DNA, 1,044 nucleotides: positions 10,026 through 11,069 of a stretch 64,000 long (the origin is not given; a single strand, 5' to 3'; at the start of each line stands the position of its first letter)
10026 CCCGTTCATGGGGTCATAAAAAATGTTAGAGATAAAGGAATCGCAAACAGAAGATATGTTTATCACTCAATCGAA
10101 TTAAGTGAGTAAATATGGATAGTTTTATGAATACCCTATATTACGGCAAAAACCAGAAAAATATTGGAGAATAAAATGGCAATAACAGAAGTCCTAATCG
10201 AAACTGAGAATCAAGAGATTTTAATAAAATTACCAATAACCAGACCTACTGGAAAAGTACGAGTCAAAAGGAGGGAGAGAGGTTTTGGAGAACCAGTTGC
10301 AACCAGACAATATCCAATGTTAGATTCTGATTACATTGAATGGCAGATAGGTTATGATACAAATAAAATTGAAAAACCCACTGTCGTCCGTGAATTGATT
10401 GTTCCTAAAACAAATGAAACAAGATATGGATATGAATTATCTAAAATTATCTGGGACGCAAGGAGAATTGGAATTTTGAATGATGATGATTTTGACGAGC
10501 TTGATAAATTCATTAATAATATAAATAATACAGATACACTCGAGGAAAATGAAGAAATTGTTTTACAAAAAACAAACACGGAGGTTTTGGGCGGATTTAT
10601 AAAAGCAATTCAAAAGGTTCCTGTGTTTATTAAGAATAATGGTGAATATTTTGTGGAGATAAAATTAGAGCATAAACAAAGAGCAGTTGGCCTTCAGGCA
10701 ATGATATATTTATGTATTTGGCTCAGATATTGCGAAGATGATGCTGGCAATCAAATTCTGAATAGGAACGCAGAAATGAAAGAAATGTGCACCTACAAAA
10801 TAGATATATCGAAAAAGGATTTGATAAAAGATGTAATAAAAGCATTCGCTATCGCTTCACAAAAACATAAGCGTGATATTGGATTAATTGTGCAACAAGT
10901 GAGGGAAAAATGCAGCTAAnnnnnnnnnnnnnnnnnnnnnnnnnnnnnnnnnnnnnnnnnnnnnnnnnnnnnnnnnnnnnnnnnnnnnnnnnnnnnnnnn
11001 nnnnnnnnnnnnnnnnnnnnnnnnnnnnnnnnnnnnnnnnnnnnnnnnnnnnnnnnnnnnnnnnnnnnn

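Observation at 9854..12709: Compositionally foreign restriction-modification-like island: zinc ribbon, unknown 247-aa protein, TaqI-like gamma-class methyltransferase and a methyltransferase remnant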

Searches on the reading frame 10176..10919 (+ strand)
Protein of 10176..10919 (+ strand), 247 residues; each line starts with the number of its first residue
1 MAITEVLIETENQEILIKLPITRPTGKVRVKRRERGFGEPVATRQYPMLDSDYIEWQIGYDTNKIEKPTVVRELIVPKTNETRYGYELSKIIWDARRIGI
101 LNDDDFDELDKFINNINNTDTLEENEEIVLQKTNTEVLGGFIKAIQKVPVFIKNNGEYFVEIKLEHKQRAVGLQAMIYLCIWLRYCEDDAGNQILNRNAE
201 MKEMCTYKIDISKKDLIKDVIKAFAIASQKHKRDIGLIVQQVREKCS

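Call 4: search_protein_families(library=pfam, proteins=[window:10176-10919:+], max_evalue=0.1)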
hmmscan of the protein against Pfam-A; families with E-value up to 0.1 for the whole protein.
window:10176-10919:+ (247 aa): 1 family
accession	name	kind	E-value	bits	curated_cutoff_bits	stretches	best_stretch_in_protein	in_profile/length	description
PF09522.15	RE_R_Pab1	-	1.6e-13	51.3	25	1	147-241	24-118/119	R.Pab1 restriction endonuclease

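Call 5: search_solved_structures(query=window:10176-10919:+, max_evalue=1, show_alignments=3)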
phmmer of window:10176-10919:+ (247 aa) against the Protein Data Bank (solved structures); distinct sequences matched with E-value up to 1: 5.
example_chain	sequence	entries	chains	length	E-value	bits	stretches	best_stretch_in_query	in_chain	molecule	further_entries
2dvy_A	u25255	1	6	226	1.1e-32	116.9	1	5-238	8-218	Restriction endonuclease PabI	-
3waz_A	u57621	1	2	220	1.1e-31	113.6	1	6-238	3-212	Putative uncharacterized protein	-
6l2n_A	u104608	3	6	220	2.7e-31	112.2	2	81-238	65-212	RE_R_Pab1 domain-containing protein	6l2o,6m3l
5iff_A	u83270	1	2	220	6.1e-31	111.1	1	6-238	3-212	Uncharacterized protein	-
7cfa_A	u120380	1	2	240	6.5e-22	81.6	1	17-240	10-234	R.Pab1 family restriction endonuclease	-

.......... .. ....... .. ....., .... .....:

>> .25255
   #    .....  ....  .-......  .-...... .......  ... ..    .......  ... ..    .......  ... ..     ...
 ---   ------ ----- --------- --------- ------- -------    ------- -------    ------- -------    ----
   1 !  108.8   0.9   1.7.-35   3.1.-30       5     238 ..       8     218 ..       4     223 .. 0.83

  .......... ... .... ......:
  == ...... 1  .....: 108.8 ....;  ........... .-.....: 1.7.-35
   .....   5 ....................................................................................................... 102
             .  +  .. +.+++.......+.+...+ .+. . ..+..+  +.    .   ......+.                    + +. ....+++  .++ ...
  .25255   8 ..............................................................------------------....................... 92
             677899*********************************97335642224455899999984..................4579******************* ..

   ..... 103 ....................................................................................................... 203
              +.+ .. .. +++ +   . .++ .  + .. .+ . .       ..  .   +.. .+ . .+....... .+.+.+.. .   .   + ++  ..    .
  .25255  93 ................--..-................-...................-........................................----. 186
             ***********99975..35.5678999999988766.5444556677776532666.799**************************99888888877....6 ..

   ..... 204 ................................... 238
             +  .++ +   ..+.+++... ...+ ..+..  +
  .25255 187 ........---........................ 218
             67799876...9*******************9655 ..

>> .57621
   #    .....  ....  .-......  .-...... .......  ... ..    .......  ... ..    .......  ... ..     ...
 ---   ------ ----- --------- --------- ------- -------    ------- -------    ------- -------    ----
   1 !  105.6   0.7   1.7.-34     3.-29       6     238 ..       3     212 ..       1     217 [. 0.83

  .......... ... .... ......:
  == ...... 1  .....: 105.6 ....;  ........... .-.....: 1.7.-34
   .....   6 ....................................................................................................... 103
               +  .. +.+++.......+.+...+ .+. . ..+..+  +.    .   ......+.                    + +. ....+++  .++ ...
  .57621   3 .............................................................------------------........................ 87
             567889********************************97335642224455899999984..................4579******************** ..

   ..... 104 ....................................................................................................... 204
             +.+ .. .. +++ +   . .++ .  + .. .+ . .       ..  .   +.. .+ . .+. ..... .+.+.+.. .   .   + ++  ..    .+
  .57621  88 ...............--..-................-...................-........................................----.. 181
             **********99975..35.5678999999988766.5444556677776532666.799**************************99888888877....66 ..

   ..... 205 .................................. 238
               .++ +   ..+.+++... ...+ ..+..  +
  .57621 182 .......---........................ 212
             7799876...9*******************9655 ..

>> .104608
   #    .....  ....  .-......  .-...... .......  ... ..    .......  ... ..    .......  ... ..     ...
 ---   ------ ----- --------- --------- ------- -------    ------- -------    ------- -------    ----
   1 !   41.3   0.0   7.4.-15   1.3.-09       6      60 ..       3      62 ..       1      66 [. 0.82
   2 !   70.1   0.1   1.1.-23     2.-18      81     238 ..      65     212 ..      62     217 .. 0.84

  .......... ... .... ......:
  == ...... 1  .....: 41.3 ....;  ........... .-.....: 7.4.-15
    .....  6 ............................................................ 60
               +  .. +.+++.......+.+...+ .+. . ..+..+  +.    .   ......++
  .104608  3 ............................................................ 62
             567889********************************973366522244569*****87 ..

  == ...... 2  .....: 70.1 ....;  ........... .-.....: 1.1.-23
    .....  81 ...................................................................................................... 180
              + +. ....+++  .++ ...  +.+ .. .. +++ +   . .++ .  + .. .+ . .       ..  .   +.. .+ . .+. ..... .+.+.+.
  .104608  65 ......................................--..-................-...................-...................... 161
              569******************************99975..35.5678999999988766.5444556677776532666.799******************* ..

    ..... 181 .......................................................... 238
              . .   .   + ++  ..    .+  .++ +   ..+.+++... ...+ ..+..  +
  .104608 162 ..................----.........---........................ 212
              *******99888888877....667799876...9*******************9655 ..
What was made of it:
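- There is a full-length match to solved R.PabI at E=1e-32 (call 5).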

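Call 16: find_homologous_proteins(query=window:10176-10919:+, max_evalue=0.001)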
Query window:10176-10919:+ (247 aa): 119 proteins with E <= 0.001 among 386 candidates.
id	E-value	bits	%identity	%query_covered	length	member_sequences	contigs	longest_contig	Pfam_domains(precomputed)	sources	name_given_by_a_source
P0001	1.3e-156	537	98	100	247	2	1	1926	PF09522.16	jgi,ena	-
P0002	4.0e-132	457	83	100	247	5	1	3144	PF09522.16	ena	-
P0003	5.3e-67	244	49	97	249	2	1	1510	PF09522.16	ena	-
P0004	1.1e-66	243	49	97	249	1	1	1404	PF09522.16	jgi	jgi:hypothetical protein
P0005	1.9e-66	242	50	97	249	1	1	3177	PF09522.16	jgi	jgi:hypothetical protein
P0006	2.0e-66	242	49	97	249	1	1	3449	PF09522.16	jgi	-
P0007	3.7e-66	241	48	95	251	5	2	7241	PF09522.16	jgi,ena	-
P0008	1.0e-65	240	49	97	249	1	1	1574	PF09522.16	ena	-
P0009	1.3e-65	239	49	97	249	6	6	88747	PF09522.16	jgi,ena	jgi:hypothetical protein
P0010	1.6e-65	239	49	97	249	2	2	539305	PF09522.16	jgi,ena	-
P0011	8.6e-65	237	48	97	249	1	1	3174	PF09522.16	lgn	-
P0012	1.0e-64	236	47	98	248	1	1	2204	PF09522.16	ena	-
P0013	1.1e-64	236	48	97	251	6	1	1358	PF09522.16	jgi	jgi:hypothetical protein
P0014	2.6e-64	235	47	97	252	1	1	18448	PF09522.16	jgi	-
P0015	2.8e-64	235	49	97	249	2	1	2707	PF09522.16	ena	-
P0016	3.6e-64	235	49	95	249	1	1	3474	PF09522.16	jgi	-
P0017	4.1e-64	235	48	97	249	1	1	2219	PF09522.16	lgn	-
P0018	5.1e-64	234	47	97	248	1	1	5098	PF09522.16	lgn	-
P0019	5.6e-64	234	46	94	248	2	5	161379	PF09522.16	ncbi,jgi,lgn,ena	-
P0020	7.7e-64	234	48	97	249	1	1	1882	PF09522.16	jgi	-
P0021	1.2e-63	233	46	97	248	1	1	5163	PF09522.16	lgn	-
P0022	1.3e-63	233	47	97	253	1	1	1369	PF09522.16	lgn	-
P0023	1.4e-63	233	48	97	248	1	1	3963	PF09522.16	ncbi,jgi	jgi:hypothetical protein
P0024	1.9e-63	232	47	97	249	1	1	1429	PF09522.16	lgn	-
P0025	4.1e-63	231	49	94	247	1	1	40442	PF09522.16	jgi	-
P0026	5.1e-63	231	45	97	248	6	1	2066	PF09522.16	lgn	-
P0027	1.0e-62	230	46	97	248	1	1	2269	PF09522.16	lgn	-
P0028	1.6e-62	229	48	97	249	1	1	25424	PF09522.16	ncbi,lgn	-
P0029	3.8e-62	228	47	96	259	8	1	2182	PF09522.16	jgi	-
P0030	4.7e-62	228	47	97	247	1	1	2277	PF09522.16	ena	-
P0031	4.8e-62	228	45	97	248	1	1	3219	PF09522.16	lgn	-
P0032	5.3e-62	228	47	97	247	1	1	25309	PF09522.16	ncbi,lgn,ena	-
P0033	1.3e-61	226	48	97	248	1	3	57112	PF09522.16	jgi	jgi:hypothetical protein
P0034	2.4e-61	225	46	95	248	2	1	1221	PF09522.16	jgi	jgi:hypothetical protein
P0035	5.5e-61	224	48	97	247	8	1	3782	PF09522.16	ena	-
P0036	2.2e-60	222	47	97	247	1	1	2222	PF09522.16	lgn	-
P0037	2.5e-60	222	46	95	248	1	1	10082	PF09522.16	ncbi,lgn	-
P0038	2.7e-60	222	46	95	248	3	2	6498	PF09522.16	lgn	-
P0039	3.1e-60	222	45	95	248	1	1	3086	PF09522.16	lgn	-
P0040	3.3e-60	222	47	97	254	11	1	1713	PF09522.16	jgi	-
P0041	3.3e-60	222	45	97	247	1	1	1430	PF09522.16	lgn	-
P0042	3.8e-60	222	45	97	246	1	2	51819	PF09522.16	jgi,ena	-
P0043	4.7e-60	221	46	95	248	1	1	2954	PF09522.16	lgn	-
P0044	8.9e-60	220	45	95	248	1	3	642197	PF09522.16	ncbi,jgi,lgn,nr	ncbi:MAG TPA: hypothetical protein DHV62_05310 [Elusimicrobia bacterium]|jgi:hypothetical protein|nr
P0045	1.2e-59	220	46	97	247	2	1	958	PF09522.16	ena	-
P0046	1.4e-59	220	44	94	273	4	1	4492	PF09522.16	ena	-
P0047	1.6e-59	219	48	97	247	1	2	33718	PF09522.16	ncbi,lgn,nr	ncbi:MAG: R.Pab1 family restriction endonuclease [Canidatus Methanoxibalbensis ujae]|nr:R.Pab1 famil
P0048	1.7e-59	219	49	97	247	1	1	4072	PF09522.16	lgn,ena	-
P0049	2.6e-59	219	46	97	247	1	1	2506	PF09522.16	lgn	-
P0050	2.9e-59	219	45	95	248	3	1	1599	PF09522.16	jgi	-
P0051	4.0e-59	218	44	95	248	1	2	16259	PF09522.16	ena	-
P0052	4.8e-59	218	44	97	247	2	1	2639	PF09522.16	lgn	-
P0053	5.0e-59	218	49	97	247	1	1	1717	PF09522.16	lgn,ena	-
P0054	1.1e-58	217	47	97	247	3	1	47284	PF09522.16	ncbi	-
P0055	2.2e-58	216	45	97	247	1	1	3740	PF09522.16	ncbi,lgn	-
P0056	3.4e-58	215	45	97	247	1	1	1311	PF09522.16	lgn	-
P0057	3.7e-58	215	46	97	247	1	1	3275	PF09522.16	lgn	-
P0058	5.8e-58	214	48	97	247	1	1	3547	PF09522.16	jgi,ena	-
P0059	7.4e-58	214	45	94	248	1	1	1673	PF09522.16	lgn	-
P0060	1.1e-57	213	45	97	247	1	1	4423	PF09522.16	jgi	-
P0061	1.6e-57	213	44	95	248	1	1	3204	PF09522.16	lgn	-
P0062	1.8e-57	213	44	97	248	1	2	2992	PF09522.16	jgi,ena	-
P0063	2.0e-57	213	45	97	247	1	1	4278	PF09522.16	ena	-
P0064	2.1e-57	213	47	97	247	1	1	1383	PF09522.16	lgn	-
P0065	2.7e-57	212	44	95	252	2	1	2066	PF09522.16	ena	-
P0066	8.4e-57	211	47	97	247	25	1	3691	PF09522.16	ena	-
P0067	1.5e-56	210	45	96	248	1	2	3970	PF09522.16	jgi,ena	-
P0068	1.5e-56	210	46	97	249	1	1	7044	PF09522.16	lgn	-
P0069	1.7e-56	210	47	97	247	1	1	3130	PF09522.16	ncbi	-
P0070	1.6e-55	206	42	94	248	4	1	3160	PF09522.16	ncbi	ncbi:MAG: R.Pab1 family restriction endonuclease [bacterium]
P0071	2.0e-54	203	47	97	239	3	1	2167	PF09522.16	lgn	-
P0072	9.7e-54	201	40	96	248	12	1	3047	PF09522.16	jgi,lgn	jgi:hypothetical protein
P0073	2.0e-50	190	46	88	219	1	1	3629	PF09522.16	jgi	-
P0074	4.4e-50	189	46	88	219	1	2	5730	PF09522.16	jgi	-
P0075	6.3e-50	188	46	88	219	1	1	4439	PF09522.16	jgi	-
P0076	1.4e-49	187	46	85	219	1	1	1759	PF09522.16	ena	-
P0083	4.0e-44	169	39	98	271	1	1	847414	PF09522.16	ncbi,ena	-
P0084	4.0e-41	159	37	98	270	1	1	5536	PF09522.16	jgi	jgi:hypothetical protein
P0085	4.6e-41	159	38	97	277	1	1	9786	PF09522.16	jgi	jgi:R.Pab1-like restriction endonuclease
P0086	8.6e-41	158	39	97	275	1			PF09522.16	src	-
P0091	1.1e-38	151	39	94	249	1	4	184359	PF09522.16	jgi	jgi:hypothetical protein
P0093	1.6e-36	144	35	98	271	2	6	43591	PF09522.16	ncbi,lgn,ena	-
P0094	1.6e-36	144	38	95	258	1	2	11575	PF09522.16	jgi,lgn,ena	-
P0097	6.1e-36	142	36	98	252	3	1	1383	PF09522.16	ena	-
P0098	3.8e-35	140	54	56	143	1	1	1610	PF09522.16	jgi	jgi:hypothetical protein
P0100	8.1e-32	129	52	56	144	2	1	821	PF09522.16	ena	-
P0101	3.1e-31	127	32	92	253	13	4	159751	PF09522.16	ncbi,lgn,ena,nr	ncbi:MAG: R.Pab1 family restriction endonuclease [Alphaproteobacteria bacterium]|nr:R.Pab1 family re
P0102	5.2e-31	126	40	98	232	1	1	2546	PF09522.16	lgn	-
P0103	9.8e-31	125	45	63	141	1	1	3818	PF09522.16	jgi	-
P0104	9.3e-30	122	35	96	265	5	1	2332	PF09522.16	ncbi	-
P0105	4.3e-29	120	39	97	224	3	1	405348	-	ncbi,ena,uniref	ncbi:R.Pab1 family restriction endonuclease [Pyrococcus kukulkanii]|uniref:R.Pab1 family restriction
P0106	6.5e-29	119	35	91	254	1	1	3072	PF09522.16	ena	-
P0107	1.8e-28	118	31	96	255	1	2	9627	PF09522.16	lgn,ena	-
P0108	4.5e-28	117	34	91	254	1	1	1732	PF09522.16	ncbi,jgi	jgi:hypothetical protein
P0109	1.6e-27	115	34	87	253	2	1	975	PF09522.16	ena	-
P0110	2.7e-27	114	33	96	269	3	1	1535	PF09522.16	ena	-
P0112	6.1e-26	110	32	96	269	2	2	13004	PF09522.16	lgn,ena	-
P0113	6.4e-26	109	33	91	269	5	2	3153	PF09522.16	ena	-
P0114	1.7e-25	108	30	95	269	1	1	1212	PF09522.16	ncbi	-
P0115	4.8e-25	107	32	87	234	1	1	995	PF09522.16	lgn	-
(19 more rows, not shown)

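Call 17: find_encoding_contigs(protein=P0002, flank=10000, max_places=4)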
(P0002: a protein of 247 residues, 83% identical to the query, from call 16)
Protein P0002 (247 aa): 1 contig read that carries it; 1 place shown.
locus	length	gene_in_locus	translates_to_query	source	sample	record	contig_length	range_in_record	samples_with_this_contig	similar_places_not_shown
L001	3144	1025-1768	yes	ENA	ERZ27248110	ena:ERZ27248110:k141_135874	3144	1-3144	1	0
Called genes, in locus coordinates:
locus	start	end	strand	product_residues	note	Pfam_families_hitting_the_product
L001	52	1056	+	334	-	PF01244:Peptidase_M19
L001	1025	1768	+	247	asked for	PF09522:RE_R_Pab1 (weak)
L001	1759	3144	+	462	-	?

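Call 18: find_encoding_contigs(protein=P0010, flank=6000, max_places=3)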
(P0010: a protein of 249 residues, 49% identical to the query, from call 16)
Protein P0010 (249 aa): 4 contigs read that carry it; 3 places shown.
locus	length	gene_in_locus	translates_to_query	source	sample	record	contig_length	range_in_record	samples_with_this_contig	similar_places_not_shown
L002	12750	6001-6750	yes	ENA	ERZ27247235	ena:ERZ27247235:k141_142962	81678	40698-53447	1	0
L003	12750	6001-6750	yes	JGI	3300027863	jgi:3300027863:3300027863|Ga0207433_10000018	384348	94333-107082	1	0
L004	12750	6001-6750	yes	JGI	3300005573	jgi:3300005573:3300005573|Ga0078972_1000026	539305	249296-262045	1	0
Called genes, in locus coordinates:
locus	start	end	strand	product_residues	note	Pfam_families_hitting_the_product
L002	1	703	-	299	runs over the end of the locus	PF01745:IPT, PF01715:IPPT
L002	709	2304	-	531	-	PF02518:HATPase_c, PF13589:HATPase_c_3, PF01119:DNA_mis_repair, PF08676:MutL_C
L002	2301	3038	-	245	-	PF23023:Anti-Pycsar_Apyc1 (faint), PF00753:Lactamase_B, PF13483:Lactamase_B_3 (weak), PF12706:Lactamase_B_2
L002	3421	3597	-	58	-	-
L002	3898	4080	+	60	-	-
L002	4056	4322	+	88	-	-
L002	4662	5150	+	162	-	-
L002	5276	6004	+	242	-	PF01170:UPF0020 (faint), PF01555:N6_N4_Mtase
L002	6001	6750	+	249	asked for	PF09522:RE_R_Pab1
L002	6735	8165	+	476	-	PF02384:N6_Mtase, PF07669:Eco57I, PF01420:Methylase_S (weak)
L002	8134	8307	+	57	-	-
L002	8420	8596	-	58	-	-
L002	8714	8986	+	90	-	-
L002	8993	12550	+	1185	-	PF02384:N6_Mtase (faint), PF07669:Eco57I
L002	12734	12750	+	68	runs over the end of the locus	-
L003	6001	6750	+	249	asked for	PF09522:RE_R_Pab1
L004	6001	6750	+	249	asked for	PF09522:RE_R_Pab1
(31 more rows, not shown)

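Call 19: find_encoding_contigs(protein=P0044, flank=6000, max_places=3)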
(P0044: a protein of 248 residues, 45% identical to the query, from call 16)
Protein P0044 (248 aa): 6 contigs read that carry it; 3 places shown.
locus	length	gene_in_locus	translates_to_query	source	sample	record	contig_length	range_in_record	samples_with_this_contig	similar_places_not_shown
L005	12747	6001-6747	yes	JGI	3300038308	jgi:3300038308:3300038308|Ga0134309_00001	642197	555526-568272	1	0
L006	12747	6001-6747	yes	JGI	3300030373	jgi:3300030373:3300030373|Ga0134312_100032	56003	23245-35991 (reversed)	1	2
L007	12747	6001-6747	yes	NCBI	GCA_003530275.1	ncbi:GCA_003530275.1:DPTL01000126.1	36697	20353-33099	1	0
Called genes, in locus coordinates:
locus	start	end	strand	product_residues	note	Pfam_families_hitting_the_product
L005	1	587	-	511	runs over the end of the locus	PF04773:FecR (weak)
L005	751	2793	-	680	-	PF02743:dCache_1, PF17201:Cache_3-Cache_2, PF00672:HAMP, PF00989:PAS, PF08448:PAS_4, PF00512:HisKA, PF02518:HATPase_c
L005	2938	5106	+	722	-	PF00580:UvrD-helicase, PF01443:Viral_helicase1 (faint), PF13245:AAA_19, PF13604:AAA_30 (faint), PF13361:UvrD_C, PF13538:UvrD_C_2, PF21196:PcrA_UvrD_tudor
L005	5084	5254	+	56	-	-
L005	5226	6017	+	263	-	PF01170:UPF0020 (faint), PF01555:N6_N4_Mtase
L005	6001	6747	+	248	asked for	PF09522:RE_R_Pab1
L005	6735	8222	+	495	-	PF02384:N6_Mtase, PF07669:Eco57I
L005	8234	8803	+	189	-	PF01661:Macro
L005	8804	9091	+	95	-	PF02686:GatC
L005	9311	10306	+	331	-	PF01087:GalP_UDP_transf, PF16268:DUF4921 (faint), PF16285:DUF4931_N (weak), PF02744:GalP_UDP_tr_C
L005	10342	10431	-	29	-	-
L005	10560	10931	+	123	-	PF04126:Cyclophil_like, PF18050:Cyclophil_like2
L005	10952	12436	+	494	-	PF01425:Amidase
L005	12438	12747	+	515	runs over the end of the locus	PF02934:GatB_N, PF02637:GatB_Yqey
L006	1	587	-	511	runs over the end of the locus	PF04773:FecR (weak)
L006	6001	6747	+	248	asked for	PF09522:RE_R_Pab1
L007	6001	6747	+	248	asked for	PF09522:RE_R_Pab1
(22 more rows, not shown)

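Call 23: search_protein_families(library=ncbifam, proteins=[window:10176-10919:+], max_evalue=1)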
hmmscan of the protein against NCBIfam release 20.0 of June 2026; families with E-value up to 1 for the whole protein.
window:10176-10919:+ (247 aa): 1 family
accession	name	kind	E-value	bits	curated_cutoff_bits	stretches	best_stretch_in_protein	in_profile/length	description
NF010677.0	PRK14075.1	equivalog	0.25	10.8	260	1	94-166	70-137/257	NAD(+) kinase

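Call 32: find_encoding_contigs(protein=P0105, flank=4000, max_places=2)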
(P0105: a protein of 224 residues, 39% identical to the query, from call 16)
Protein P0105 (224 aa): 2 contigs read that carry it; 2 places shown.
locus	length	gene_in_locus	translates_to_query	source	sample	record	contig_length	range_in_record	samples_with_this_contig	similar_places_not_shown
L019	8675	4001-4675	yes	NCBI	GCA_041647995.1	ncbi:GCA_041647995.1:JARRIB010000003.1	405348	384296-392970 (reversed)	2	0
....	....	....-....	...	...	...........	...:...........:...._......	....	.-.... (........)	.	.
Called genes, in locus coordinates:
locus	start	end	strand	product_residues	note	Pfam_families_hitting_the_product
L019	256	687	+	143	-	PF01878:EVE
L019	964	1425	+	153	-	-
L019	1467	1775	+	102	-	-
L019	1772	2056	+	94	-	-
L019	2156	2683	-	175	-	PF00565:SNase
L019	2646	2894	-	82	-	PF04457:MJ1316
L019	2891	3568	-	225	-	PF00753:Lactamase_B, PF23023:Anti-Pycsar_Apyc1, PF19583:ODP (weak)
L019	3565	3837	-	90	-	-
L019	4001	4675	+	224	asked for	-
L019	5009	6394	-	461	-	PF02384:N6_Mtase, PF13489:Methyltransf_23 (weak), PF07669:Eco57I, PF08241:Methyltransf_11 (faint), PF01420:Methylase_S (faint)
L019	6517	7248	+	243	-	PF00578:AhpC-TSA, PF08534:Redoxin, PF10417:1-cysPrx_C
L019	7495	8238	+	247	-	PF02463:SMC_N (faint), PF00005:ABC_tran, PF13304:AAA_21 (weak)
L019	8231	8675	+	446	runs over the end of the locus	PF01458:SUFBD_core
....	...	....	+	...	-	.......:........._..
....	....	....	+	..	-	-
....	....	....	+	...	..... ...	-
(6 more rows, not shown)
